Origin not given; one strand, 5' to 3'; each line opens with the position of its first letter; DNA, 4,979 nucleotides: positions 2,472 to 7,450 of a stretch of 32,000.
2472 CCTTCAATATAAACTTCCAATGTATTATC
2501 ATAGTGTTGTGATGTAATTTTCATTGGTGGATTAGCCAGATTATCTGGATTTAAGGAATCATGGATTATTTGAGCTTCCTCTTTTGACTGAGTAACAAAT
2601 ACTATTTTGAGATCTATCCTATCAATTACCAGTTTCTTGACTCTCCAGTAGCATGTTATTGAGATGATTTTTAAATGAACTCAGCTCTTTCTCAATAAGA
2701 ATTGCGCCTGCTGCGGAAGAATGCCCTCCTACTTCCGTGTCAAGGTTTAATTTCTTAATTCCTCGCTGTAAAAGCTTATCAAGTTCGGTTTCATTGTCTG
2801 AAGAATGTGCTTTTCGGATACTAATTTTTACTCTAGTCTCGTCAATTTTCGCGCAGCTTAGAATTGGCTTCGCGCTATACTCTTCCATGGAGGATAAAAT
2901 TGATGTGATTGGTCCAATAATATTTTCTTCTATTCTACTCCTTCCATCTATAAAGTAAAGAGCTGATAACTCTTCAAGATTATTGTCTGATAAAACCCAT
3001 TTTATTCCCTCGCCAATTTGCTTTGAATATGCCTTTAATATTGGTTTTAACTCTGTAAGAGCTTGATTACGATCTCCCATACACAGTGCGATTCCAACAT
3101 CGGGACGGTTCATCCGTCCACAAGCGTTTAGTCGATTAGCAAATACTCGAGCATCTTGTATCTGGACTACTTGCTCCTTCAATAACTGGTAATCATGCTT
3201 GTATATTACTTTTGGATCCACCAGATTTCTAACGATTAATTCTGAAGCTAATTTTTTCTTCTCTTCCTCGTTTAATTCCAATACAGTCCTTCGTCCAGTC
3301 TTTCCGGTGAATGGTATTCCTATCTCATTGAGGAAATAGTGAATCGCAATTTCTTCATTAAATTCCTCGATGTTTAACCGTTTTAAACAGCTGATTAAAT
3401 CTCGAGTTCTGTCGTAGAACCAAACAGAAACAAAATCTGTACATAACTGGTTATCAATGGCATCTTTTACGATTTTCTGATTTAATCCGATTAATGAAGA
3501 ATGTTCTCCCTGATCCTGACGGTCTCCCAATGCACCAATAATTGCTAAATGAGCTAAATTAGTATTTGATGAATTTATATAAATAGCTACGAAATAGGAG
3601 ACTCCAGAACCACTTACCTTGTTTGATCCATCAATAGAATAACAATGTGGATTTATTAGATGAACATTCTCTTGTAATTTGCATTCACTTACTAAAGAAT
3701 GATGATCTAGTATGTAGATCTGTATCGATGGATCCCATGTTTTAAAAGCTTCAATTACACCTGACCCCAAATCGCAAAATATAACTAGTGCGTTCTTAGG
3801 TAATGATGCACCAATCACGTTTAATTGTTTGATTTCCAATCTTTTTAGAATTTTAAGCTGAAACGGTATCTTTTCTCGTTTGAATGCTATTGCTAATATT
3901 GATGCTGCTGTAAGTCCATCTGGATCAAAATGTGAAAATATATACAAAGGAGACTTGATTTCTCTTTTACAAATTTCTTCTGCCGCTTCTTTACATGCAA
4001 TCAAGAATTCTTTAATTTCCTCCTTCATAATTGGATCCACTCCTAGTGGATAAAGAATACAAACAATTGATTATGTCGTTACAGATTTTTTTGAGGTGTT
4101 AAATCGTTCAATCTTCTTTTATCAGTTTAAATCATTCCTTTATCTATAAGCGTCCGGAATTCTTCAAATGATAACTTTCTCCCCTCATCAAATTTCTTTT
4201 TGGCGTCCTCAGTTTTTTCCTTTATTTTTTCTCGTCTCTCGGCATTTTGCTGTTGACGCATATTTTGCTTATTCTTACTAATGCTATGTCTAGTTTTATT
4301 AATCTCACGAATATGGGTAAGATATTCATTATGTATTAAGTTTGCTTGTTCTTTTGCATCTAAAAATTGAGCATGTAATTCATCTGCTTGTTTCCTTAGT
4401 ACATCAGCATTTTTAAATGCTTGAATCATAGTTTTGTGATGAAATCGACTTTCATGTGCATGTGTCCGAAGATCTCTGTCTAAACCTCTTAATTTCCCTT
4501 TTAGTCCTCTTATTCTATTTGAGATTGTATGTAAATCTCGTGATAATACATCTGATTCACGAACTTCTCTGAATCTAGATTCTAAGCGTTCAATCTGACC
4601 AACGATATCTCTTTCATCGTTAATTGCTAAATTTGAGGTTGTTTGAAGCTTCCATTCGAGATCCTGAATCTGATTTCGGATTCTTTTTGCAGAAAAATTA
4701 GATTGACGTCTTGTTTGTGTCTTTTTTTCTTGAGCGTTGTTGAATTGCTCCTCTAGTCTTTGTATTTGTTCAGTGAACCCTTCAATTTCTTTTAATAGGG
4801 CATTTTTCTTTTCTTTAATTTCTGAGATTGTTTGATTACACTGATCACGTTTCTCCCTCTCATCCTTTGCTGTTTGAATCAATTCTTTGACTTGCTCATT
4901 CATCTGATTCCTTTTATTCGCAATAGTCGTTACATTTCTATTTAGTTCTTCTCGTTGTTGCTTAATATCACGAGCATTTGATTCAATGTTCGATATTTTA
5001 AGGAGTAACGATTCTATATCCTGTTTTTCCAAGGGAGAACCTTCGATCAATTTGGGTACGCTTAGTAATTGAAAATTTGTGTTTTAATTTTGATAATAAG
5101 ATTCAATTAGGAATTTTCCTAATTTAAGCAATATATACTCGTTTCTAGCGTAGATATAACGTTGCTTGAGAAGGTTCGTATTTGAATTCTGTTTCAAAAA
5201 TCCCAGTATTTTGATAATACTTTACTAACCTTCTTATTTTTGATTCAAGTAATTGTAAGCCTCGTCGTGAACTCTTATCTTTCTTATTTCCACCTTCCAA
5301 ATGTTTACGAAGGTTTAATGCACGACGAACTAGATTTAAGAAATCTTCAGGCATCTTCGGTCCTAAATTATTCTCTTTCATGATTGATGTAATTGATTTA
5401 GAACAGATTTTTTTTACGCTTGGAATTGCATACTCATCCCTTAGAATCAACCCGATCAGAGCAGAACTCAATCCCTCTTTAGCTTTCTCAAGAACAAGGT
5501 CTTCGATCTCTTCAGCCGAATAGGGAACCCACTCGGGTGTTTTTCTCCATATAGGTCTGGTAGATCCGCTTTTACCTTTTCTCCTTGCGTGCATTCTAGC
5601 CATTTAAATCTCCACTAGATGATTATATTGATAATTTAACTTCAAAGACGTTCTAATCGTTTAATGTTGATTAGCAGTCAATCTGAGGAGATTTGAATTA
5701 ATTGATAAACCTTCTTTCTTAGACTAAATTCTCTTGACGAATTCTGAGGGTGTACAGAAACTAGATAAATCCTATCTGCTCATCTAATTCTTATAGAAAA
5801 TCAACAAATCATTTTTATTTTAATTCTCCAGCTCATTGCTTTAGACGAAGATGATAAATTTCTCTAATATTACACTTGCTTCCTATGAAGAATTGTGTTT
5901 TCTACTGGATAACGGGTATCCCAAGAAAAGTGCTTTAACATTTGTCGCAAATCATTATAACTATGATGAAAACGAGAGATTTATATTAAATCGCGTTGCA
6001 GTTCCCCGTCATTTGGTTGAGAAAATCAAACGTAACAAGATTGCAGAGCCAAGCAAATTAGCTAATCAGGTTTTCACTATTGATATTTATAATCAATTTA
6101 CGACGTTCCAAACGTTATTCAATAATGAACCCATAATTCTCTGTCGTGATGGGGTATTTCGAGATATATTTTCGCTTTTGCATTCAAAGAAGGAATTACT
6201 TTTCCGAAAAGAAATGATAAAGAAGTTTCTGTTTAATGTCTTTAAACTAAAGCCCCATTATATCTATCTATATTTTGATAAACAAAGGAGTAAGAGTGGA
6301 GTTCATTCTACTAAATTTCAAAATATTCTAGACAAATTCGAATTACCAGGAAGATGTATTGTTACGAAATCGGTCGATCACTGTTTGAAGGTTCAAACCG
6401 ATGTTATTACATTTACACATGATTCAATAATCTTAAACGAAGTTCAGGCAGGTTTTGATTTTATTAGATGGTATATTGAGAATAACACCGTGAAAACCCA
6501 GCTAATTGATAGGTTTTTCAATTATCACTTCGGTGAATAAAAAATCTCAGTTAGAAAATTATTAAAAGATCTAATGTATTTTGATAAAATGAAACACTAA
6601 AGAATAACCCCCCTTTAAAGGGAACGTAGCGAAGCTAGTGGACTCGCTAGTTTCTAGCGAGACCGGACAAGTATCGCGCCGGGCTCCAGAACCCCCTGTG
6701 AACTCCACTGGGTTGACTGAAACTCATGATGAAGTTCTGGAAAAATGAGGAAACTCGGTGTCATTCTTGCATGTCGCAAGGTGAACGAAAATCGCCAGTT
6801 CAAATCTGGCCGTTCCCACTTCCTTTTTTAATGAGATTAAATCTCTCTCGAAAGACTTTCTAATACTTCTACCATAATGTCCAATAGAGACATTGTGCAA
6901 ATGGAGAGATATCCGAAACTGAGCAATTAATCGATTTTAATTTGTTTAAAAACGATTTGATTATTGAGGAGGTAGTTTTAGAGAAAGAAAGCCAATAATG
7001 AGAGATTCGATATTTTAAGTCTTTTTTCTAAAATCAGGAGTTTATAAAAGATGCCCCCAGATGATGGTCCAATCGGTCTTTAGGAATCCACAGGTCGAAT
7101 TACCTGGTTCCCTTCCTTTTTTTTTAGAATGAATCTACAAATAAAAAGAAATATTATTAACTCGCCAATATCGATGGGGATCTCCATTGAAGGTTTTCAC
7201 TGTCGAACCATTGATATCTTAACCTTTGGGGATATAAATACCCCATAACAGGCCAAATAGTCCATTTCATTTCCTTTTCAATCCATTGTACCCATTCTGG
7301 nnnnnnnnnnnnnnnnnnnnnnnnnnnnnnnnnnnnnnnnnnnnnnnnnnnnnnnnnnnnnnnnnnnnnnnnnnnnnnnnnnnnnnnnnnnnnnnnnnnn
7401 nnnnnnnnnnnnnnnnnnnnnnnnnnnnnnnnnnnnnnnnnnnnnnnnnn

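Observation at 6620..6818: tRNA-Trp with three introns (D loop, anticodon, variable loop)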

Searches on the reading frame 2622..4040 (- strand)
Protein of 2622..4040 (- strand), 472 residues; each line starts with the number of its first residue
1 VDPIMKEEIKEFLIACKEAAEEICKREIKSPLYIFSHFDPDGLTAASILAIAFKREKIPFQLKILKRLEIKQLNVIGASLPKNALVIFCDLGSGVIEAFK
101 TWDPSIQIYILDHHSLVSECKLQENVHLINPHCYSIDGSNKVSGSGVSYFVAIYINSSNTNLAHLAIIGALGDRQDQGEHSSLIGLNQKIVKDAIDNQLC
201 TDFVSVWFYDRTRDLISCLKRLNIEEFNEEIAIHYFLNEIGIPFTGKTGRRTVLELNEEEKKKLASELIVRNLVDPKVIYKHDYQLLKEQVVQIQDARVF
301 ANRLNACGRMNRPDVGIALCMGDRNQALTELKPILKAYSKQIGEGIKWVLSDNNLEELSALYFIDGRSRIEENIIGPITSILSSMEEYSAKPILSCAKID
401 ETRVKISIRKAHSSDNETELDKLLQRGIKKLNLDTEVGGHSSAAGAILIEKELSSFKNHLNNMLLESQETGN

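Call 8: search_protein_families(library=pfam, proteins=[window:2622-4040:-])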
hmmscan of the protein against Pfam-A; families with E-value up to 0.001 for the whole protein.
window:2622-4040:- (472 aa): 3 families
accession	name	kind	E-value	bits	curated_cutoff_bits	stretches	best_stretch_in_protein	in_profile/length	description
PF01368.27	DHH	-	1.1e-08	35.8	28.1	1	33-169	3-124/125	DHH family, N-terminal domain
PF02724.19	CDC45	-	0.00015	20.7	34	1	33-114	2-85/624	CDC45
PF02272.25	DHHA1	-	0.00071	20.4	25.9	0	379-462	19-98/102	DHHA1 domain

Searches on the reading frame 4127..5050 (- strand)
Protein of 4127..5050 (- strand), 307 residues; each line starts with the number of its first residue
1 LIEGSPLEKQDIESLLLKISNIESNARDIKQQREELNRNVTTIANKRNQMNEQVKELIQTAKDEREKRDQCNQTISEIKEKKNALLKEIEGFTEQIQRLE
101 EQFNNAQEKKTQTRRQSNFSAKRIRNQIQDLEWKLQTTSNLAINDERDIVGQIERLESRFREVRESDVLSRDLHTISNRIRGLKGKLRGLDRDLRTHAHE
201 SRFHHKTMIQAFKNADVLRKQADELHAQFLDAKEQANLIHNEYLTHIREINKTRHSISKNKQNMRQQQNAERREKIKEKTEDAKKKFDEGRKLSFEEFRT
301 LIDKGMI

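Call 8: search_protein_families(library=pfam, proteins=[window:4127-5050:-])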
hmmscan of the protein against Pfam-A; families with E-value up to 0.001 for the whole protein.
window:4127-5050:- (307 aa): 3 families
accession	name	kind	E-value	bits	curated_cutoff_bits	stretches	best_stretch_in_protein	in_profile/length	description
PF23435.1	DUF7121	-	9.1e-22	78.3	29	1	26-306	41-306/307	Family of unknown function (DUF7121)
PF06160.17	EzrA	-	2e-05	23.5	39.6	1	11-196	79-270/557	Septation ring formation regulator, EzrA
PF06009.19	Laminin_II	-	0.00085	19.8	33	0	171-284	17-133/138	Laminin Domain II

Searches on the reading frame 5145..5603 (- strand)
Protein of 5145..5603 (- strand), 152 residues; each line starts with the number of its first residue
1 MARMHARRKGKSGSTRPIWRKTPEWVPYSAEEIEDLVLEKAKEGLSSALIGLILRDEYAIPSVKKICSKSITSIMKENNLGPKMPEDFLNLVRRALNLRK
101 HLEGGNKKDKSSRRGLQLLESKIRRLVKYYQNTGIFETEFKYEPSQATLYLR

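Call 8: search_protein_families(library=pfam, proteins=[window:5145-5603:-])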
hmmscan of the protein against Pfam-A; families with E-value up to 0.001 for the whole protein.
window:5145-5603:- (152 aa): 2 families
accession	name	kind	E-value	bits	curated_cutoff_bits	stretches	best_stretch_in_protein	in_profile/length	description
PF08069.17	Ribosomal_S13_N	-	4e-25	88.1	25.4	1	1-60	1-60/60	Ribosomal S13/S15 N-terminal domain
PF00312.27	Ribosomal_S15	-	1.1e-14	54.8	31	1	73-148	3-79/81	Ribosomal protein S15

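Call 18: find_related_loci(query=window:5145-5603:-, collection=genome_contigs, flank=3000)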
Query window:5145-5603:- (152 aa) in genome_contigs; peptide patterns used: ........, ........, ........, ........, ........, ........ (x = any residue, [..] = any of these).
271 stretches matched a pattern; 20 encode a relative of the query (tblastn E <= 1e-3); 20 distinct loci.
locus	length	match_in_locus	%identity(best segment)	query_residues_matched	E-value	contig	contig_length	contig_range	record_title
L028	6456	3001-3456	98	1-152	1e-98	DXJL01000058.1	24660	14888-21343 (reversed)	MAG TPA_asm: Candidatus Heimdallarchaeota archaeon isolate MAG_8 k141_1443583, whole genome shotgun sequence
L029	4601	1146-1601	93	1-152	2e-95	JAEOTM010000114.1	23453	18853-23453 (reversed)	MAG: Candidatus Hodarchaeota archaeon isolate YT2_004 k127_28010325, whole genome shotgun sequence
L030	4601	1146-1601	90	1-152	8e-94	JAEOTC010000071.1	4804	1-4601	MAG: Candidatus Hodarchaeota archaeon isolate YT1_021 k127_10804848, whole genome shotgun sequence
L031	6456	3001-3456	85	1-152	4e-86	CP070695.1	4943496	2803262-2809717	MAG: Candidatus Heimdallarchaeota archaeon isolate bin6 chromosome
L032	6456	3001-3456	84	1-152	5e-85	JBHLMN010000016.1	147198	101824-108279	MAG: Promethearchaeota archaeon isolate DZ2M.341 DZ2M.341@185, whole genome shotgun sequence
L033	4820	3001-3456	84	1-152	1e-84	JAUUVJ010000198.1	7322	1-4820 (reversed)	MAG: Candidatus Hodarchaeota archaeon isolate CSMAG_10 CSMAG_10_k127_7674329_length_7322_cov_11.9830, whole genome shotg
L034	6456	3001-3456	84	1-152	3e-84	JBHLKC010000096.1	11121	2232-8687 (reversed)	MAG: Candidatus Hodarchaeota archaeon isolate DZ1B.236 DZ1B.236@20346, whole genome shotgun sequence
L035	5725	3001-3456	83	1-152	9e-84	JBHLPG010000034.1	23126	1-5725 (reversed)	MAG: Promethearchaeota archaeon isolate DZ3S.51 DZ3S.51@5960, whole genome shotgun sequence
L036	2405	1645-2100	82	1-152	2e-85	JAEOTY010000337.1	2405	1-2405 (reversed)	MAG: Candidatus Hodarchaeota archaeon isolate YT5_056 k127_44567386, whole genome shotgun sequence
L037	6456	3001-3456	84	1-152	3e-83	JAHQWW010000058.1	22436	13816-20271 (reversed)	MAG: Candidatus Hodarchaeota archaeon isolate WORE3 WOR324_NODE_200_length_22436_cov_5.60097_ID_399, whole genome shotgu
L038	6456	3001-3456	80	1-152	2e-83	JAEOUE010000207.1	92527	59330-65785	MAG: Candidatus Hodarchaeum mangrovi isolate FT_5_011 k127_31468638, whole genome shotgun sequence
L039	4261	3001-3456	82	1-152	4e-83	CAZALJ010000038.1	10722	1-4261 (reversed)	MAG TPA_asm: uncultured archaeon isolate SRP239594_co1_179 genome assembly, contig: NODE_3308_length_10722_cov_11.519734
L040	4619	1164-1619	82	1-152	5e-83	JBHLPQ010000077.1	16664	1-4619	MAG: Promethearchaeota archaeon isolate H2S.126 H2S.126@2337, whole genome shotgun sequence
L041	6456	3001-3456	81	1-152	7e-83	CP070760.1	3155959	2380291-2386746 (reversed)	MAG: Candidatus Heimdallarchaeota archaeon isolate bin272 chromosome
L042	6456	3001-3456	82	1-152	5e-83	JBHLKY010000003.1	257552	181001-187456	MAG: Candidatus Hermodarchaeota archaeon isolate DZ1M.253 DZ1M.253@52, whole genome shotgun sequence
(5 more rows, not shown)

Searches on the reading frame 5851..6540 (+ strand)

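Call 8: search_protein_families(library=pfam, proteins=[window:5851-6540:+])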
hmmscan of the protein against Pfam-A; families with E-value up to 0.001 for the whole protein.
window:5851-6540:+ (229 aa): 2 families
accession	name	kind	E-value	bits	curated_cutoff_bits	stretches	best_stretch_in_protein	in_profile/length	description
PF18481.7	DUF5616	-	1.3e-22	81.1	27.6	1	68-205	2-138/140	Domain of unknown function (DUF5616)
PF04256.18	DUF434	-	5.8e-17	61.5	27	1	11-61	5-55/56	Protein of unknown function (DUF434)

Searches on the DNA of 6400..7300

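Call 7: search_rna_families(source=window, start=6400, end=7300, threshold=evalue, max_evalue=10, show_alignments=5)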
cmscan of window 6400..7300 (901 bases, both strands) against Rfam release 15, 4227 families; matches with E-value up to 10: 4.
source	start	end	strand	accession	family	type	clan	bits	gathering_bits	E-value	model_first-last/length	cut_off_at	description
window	6957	7012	+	RF01169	SNORD112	Gene; snRNA; snoRNA; CD-box;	CL00069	15.5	58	8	1-77/77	no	Small nucleolar RNA SNORD112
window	7037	7194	-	RF00124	IS102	Gene; sRNA;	-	14.9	46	8.1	1-206/206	no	IS102 RNA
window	6749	6818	+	RF00005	tRNA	Gene; tRNA;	CL00001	14.7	29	7.3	1-71/71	no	tRNA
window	6568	6637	-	RF02108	DLEU2_4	Gene; lncRNA;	-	13.2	40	9.7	1-58/58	no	Deleted in lymphocytic leukemia 2 conserved region 4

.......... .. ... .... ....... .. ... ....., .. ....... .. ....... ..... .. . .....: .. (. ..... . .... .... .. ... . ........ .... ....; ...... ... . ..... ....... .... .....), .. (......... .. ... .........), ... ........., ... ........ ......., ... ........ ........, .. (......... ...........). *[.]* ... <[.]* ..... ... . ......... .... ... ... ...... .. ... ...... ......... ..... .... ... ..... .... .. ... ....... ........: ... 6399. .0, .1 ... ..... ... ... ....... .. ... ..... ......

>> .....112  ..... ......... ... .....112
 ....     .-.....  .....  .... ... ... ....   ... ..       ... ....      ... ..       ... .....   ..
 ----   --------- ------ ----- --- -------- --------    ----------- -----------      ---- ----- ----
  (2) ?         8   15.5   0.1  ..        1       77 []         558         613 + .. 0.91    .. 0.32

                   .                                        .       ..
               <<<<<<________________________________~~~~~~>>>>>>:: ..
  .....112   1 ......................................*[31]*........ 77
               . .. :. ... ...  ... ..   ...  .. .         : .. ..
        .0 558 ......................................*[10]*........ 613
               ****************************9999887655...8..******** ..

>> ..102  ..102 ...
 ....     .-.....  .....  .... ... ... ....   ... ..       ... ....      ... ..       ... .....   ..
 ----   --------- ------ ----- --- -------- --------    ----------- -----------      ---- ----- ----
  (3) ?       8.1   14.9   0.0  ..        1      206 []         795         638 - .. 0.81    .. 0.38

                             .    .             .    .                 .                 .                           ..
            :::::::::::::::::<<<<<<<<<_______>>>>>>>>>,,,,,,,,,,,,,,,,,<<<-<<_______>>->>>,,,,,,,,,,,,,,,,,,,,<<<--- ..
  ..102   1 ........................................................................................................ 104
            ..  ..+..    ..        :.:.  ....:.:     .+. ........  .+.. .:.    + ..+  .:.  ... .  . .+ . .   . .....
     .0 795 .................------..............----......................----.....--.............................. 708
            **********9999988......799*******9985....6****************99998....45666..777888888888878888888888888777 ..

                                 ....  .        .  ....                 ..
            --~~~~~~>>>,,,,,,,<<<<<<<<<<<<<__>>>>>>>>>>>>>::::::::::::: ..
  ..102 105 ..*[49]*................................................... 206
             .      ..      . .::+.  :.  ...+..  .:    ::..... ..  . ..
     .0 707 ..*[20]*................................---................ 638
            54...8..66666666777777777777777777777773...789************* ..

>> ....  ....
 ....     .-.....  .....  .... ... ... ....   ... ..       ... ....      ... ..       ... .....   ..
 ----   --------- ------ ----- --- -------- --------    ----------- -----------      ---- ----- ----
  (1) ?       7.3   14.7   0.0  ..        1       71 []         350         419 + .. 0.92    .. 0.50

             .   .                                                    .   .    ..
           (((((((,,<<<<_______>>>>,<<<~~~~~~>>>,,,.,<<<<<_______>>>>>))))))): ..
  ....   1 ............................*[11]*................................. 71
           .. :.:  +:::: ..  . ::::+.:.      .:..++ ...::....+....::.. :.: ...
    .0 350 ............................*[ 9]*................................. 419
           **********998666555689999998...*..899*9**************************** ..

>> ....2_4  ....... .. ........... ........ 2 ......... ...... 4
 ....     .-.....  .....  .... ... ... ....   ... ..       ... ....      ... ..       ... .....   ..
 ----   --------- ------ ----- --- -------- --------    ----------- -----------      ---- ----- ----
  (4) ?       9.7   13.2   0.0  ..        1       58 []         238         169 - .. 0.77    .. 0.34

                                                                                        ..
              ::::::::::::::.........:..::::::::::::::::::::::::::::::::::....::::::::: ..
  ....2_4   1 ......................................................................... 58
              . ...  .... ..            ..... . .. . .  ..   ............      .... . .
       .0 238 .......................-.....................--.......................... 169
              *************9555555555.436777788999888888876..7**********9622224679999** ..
